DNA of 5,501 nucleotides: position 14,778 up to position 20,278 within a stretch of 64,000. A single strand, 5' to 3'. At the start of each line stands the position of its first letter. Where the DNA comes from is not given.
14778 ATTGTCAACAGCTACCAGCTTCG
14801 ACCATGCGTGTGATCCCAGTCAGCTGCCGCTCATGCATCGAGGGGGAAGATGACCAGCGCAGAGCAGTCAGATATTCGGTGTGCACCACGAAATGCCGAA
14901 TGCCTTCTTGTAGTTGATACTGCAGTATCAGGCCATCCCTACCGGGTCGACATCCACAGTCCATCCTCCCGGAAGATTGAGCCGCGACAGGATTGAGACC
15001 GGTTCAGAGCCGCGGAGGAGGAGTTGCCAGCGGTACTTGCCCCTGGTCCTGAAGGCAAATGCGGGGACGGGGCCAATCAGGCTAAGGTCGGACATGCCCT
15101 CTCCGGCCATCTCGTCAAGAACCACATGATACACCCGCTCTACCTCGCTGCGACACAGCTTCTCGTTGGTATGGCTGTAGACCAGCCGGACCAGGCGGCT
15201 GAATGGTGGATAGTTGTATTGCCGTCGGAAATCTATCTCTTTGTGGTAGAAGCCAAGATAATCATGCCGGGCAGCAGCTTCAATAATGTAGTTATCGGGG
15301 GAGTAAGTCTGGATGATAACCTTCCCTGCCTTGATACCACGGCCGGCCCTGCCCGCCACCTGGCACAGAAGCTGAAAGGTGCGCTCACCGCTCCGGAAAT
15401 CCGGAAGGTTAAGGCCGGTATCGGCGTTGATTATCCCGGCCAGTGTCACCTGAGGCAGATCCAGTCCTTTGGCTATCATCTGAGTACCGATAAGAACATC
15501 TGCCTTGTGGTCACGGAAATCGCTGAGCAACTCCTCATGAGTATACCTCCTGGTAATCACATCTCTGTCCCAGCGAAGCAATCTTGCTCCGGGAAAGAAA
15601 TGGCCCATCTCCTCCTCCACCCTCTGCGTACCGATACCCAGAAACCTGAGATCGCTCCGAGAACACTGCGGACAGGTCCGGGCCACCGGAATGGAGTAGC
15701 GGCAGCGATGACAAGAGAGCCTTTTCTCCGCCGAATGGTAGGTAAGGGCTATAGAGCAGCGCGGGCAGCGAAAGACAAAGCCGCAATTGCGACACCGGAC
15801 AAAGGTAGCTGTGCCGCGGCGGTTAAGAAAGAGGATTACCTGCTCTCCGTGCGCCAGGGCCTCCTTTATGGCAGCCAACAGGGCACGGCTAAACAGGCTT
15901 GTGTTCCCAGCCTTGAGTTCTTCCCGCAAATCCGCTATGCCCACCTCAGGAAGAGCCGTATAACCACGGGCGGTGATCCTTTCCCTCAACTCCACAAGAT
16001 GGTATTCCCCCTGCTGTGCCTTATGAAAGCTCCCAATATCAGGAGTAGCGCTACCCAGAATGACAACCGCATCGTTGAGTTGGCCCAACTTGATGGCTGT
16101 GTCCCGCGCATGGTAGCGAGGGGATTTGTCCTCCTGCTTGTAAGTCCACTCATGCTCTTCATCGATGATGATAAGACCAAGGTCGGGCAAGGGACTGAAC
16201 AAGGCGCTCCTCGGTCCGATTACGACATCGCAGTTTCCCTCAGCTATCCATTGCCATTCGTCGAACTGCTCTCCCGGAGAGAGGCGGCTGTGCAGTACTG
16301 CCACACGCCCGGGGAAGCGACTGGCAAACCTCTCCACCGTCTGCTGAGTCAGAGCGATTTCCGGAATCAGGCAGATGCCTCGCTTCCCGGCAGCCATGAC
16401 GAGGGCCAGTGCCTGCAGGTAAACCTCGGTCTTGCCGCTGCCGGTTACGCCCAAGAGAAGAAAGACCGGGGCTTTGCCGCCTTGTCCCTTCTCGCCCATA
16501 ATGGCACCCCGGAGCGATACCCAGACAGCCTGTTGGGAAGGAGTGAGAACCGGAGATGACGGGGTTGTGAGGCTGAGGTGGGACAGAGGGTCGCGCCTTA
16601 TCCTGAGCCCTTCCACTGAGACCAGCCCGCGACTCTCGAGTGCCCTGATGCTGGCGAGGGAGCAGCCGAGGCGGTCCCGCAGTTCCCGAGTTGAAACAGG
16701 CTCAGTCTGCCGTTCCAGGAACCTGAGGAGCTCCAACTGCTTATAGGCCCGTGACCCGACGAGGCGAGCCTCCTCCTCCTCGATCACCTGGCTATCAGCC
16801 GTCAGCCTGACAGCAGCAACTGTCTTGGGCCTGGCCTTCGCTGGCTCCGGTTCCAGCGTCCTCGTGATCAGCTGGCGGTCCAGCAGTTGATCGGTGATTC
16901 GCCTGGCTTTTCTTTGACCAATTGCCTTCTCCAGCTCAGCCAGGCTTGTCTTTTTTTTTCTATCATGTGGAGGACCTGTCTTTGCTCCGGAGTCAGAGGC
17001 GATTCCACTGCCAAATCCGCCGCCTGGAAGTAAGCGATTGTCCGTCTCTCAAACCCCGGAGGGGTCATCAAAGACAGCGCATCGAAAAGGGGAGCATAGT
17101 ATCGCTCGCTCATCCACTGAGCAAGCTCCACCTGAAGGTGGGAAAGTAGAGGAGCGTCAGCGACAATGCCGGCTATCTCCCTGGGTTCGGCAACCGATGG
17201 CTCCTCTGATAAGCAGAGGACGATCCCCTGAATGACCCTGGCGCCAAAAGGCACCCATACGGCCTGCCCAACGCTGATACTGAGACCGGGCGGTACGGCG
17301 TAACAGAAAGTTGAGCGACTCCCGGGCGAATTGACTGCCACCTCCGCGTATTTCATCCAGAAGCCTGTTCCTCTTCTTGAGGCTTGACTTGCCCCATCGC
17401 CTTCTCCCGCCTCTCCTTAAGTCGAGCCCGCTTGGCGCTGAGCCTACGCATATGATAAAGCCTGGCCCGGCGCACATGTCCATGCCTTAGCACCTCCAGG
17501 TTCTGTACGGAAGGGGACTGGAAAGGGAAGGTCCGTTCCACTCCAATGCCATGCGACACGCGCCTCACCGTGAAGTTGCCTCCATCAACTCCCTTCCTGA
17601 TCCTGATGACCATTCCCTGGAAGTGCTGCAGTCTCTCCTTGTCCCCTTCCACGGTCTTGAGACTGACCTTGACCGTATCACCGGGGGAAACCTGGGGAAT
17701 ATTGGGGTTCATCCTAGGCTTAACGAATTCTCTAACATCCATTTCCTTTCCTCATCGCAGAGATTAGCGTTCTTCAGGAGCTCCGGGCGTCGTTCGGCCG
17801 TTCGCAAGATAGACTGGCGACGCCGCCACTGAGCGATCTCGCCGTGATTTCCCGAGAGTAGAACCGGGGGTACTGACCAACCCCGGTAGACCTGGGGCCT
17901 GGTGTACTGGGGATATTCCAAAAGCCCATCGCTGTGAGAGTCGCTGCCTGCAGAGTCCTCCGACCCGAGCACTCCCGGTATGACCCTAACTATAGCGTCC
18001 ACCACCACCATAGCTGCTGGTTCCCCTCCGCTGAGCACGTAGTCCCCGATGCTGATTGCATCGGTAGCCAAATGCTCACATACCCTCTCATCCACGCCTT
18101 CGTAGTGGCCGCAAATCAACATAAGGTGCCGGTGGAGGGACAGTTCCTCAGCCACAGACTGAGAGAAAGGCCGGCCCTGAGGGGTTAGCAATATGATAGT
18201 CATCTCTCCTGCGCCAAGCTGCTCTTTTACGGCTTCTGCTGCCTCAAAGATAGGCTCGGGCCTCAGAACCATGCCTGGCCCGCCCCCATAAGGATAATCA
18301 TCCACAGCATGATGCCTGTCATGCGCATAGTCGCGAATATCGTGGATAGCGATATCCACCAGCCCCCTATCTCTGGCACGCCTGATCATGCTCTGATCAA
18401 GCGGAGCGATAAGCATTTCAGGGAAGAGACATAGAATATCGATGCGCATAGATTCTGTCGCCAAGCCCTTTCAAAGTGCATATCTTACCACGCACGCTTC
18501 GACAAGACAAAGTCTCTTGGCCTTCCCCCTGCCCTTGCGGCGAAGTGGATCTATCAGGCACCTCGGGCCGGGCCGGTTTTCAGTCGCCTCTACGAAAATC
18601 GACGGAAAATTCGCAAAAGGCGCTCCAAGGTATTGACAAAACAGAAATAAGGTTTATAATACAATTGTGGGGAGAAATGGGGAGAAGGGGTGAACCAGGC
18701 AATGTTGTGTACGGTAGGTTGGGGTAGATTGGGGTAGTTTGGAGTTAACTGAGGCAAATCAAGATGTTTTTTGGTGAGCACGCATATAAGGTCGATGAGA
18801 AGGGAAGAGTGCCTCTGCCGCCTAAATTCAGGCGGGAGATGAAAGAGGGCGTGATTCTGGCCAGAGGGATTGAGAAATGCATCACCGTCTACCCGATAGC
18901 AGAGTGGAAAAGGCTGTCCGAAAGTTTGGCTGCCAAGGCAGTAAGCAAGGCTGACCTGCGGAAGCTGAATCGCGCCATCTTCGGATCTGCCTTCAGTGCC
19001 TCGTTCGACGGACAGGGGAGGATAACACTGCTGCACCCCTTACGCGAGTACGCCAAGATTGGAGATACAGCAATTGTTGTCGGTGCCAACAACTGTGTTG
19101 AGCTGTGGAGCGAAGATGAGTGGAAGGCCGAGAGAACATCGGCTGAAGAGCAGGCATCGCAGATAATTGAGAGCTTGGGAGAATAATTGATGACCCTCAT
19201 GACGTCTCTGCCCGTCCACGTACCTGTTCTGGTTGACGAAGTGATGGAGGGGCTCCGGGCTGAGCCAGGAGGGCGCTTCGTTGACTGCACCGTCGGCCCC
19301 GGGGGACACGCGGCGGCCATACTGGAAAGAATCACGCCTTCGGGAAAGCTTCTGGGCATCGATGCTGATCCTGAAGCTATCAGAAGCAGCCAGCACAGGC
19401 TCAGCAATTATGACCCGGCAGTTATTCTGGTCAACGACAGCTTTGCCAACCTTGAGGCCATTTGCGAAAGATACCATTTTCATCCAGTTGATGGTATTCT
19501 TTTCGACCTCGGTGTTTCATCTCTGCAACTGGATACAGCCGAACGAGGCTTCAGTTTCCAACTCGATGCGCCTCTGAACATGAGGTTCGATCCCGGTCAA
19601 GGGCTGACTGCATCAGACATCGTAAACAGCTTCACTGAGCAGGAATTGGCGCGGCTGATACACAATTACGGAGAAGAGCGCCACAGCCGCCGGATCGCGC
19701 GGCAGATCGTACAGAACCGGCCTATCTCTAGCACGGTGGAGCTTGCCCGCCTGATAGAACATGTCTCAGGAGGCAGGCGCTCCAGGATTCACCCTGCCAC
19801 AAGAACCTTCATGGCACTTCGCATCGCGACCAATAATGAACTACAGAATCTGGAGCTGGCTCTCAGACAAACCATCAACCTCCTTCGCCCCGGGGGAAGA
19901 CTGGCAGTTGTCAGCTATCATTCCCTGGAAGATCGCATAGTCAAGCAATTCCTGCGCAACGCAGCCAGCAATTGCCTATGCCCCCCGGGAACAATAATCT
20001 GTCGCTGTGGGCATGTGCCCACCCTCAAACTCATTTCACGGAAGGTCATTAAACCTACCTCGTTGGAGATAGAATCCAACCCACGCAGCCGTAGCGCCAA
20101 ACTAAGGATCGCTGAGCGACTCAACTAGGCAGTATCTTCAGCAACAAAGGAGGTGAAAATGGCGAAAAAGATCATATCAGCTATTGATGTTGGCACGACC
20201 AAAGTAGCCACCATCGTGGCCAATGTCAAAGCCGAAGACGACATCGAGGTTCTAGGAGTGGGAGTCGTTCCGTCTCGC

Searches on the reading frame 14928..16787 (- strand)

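Call 5: search_protein_families(library=ncbifam, proteins=[window:14928-16787:-])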
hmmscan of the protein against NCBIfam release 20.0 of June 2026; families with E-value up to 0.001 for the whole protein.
window:14928-16787:- (619 aa): 28 families (the best 25 are shown)
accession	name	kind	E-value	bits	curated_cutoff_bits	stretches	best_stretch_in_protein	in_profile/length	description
NF004066.1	PRK05580.1-3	equivalog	5.5e-222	739.3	813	1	12-595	185-753/788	primosomal protein N'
TIGR00595.1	priA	equivalog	7.2e-180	598.9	230.35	1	110-600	1-483/509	replication restart helicase PriA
NF004068.0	PRK05580.1-5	equivalog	6.4e-178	593.4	1249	1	9-592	189-757/795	primosomal protein N'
NF004067.0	PRK05580.1-4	equivalog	5.2e-161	537.6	763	1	13-595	139-701/737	primosomal protein N'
NF004070.0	PRK05580.2-2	equivalog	2.6e-154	515.2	921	1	20-600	139-701/729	primosomal protein N'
NF004065.0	PRK05580.1-1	equivalog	6.8e-140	467.6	858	1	12-595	132-696/731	primosomal protein N'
NF004071.0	PRK05580.2-3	equivalog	4e-131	438.3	1105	1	36-598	159-704/735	primosomal protein N'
NF004069.0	PRK05580.2-1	equivalog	7.6e-125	417.7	767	1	108-617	128-610/612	primosomal protein N'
NF004072.0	PRK05580.2-4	equivalog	8.3e-119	397.7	1030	1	109-592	140-612/648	primosomal protein N'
NF011453.0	PRK14873.1-3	equivalog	1.9e-40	138.6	812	1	122-535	187-576/653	primosome assembly protein PriA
NF011452.0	PRK14873.1-2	equivalog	1.8e-35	122.3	980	1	113-535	205-614/708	primosomal protein N'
NF011454.0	PRK14873.1-4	equivalog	1.9e-30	105.8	951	1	121-529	159-556/651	primosomal protein N'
NF011455.0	PRK14873.1-5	equivalog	4.3e-28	98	969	1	130-530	185-579/675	primosomal protein N'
TIGR00580.2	mfd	equivalog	2.6e-17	62.5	800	1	110-221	458-574/907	transcription-repair coupling factor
TIGR00643.1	recG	equivalog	9.9e-17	60.9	659.4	2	110-221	260-376/629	ATP-dependent DNA helicase RecG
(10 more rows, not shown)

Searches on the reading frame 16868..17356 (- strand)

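Call 11: search_protein_families(library=pfam, max_evalue=0.00001, proteins=[window:16868-17356:-])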
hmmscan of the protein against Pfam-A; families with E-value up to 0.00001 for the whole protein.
window:16868-17356:- (162 aa): 1 family
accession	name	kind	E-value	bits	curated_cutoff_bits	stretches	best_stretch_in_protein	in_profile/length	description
PF17764.6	PriA_3primeBD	-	1.1e-22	80.1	22.7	1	5-99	1-96/96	3'DNA-binding domain (3'BD)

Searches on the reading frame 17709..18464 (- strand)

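Call 11: search_protein_families(library=pfam, max_evalue=0.00001, proteins=[window:17709-18464:-])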
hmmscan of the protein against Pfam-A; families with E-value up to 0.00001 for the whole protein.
window:17709-18464:- (251 aa): 1 family
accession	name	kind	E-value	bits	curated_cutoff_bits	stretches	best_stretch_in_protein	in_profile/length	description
PF01746.26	tRNA_m1G_MT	-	1.5e-65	221.1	27.3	1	29-227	3-195/195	tRNA (Guanine-1)-methyltransferase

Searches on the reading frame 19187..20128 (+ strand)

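Call 11: search_protein_families(library=pfam, max_evalue=0.00001, proteins=[window:19187-20128:+])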
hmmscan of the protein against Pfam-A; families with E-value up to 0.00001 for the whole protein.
window:19187-20128:+ (313 aa): 2 families
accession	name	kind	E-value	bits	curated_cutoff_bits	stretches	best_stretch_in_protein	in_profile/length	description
PF01795.25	Methyltransf_5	-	2.9e-108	362.4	27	1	11-311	4-308/309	MraW methylase family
PF13847.12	Methyltransf_31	-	5.5e-06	26.6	27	0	27-74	3-50/145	Methyltransferase domain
